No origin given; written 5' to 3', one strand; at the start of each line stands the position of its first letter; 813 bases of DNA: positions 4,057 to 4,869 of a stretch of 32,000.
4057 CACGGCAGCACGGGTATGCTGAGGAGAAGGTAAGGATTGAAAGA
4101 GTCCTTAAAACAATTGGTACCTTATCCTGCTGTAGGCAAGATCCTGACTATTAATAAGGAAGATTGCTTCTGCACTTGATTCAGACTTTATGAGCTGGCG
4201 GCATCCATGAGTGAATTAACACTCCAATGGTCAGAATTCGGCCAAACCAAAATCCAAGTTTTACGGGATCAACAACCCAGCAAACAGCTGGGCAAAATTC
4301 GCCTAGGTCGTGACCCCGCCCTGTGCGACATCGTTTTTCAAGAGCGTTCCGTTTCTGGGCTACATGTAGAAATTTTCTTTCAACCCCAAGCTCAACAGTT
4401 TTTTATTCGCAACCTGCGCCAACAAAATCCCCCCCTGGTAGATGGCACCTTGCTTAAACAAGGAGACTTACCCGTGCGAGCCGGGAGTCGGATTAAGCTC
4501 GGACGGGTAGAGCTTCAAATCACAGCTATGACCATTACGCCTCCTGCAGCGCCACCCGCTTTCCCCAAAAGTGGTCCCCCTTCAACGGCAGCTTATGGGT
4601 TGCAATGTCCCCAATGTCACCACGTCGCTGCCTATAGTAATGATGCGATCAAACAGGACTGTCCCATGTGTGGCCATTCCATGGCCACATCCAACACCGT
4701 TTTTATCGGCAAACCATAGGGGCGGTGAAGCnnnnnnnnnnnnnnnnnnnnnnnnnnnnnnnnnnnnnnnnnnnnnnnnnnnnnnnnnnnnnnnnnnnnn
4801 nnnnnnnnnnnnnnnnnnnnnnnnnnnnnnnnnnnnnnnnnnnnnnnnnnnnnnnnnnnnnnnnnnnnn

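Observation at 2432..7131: Cluster of three FHA-domain proteins, each with a different effector module, around one divergent promoter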

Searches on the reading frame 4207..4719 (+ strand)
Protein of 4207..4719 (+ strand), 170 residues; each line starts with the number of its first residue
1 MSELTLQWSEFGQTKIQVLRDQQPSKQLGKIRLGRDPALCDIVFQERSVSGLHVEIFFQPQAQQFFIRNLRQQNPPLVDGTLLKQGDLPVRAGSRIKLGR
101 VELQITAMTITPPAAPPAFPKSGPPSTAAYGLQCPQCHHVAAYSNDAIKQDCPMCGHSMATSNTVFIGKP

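Call 3: search_protein_families(library=pfam, proteins=[window:4207-4719:+], max_evalue=0.01)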
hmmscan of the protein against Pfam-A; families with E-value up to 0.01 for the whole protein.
window:4207-4719:+ (170 aa): 4 families
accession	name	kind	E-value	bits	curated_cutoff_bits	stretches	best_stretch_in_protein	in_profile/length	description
PF00498.31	FHA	-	3.9e-11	43.7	20.7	1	31-99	1-67/67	FHA domain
PF16697.10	Yop-YscD_cpl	-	5.1e-09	36.7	33.2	1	29-106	17-91/94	Inner membrane component of T3SS, cytoplasmic domain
PF23145.1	Zf_2nd_IFT121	-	0.0012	18.9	25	1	132-157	17-42/45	IFT121, second zinc finger domain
PF22191.2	IBR_1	-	0.0068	16.7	27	0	131-158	3-30/47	IBR domain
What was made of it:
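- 4207..4719 (+): FHA-Zn: small FHA protein (FHA at residues 31-99, nt 4297-4503) with a Pro-rich linker and a C-terminal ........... zinc ribbon (residues about 131-158, nt 4597-4680). Proposed adaptor or regulatory subunit. Pfam FHA 3.9e-11 (call 3).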

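Call 4: search_protein_families(library=ncbifam, proteins=[window:4207-4719:+], max_evalue=0.01)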
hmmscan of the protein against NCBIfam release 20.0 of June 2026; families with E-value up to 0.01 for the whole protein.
window:4207-4719:+ (170 aa): 1 family
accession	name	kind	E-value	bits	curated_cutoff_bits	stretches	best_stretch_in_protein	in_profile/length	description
TIGR02605.1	CxxC_CxxC_SSSS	subfamily_domain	0.0025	17.9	31.3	1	130-158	4-35/52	FmdB family zinc ribbon protein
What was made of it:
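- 4207..4719 (+): Weak zinc-ribbon profile hits (calls 3, 4).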

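Call 30: search_solved_structures(query=window:4207-4716:+, max_evalue=0.1, show_alignments=1)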
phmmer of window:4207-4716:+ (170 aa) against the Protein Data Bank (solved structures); distinct sequences matched with E-value up to 0.1: 5.
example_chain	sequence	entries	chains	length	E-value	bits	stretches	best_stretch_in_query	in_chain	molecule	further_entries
2n84_A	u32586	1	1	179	0.0041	20.3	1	17-114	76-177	Uncharacterized protein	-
6a8w_A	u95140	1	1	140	0.0077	19.4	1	44-100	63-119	Vacuolar protein sorting-associated protein 64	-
4zgi_A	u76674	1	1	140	0.049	16.8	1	16-93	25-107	TRAF-interacting protein with FHA domain-containing protein A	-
4ym4_A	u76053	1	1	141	0.049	16.7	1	16-93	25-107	TRAF-interacting protein with FHA domain-containing protein A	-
3gqs_A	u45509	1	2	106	0.082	16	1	33-86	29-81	Adenylate cyclase-like protein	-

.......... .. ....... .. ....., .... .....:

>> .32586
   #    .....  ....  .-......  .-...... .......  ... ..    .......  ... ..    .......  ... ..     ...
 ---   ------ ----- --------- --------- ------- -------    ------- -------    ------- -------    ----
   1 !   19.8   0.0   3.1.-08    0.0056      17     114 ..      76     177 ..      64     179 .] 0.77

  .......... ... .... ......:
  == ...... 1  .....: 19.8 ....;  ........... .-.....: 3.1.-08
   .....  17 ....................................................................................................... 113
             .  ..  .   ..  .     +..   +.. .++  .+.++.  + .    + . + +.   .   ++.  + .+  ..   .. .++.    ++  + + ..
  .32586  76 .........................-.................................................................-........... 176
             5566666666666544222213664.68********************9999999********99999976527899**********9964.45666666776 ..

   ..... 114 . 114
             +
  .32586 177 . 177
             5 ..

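Call 66: search_protein_families(library=padloc, proteins=[window:4207-4719:+], max_evalue=0.01)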
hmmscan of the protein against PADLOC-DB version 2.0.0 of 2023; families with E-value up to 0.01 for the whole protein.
window:4207-4719:+ (170 aa): 0 families
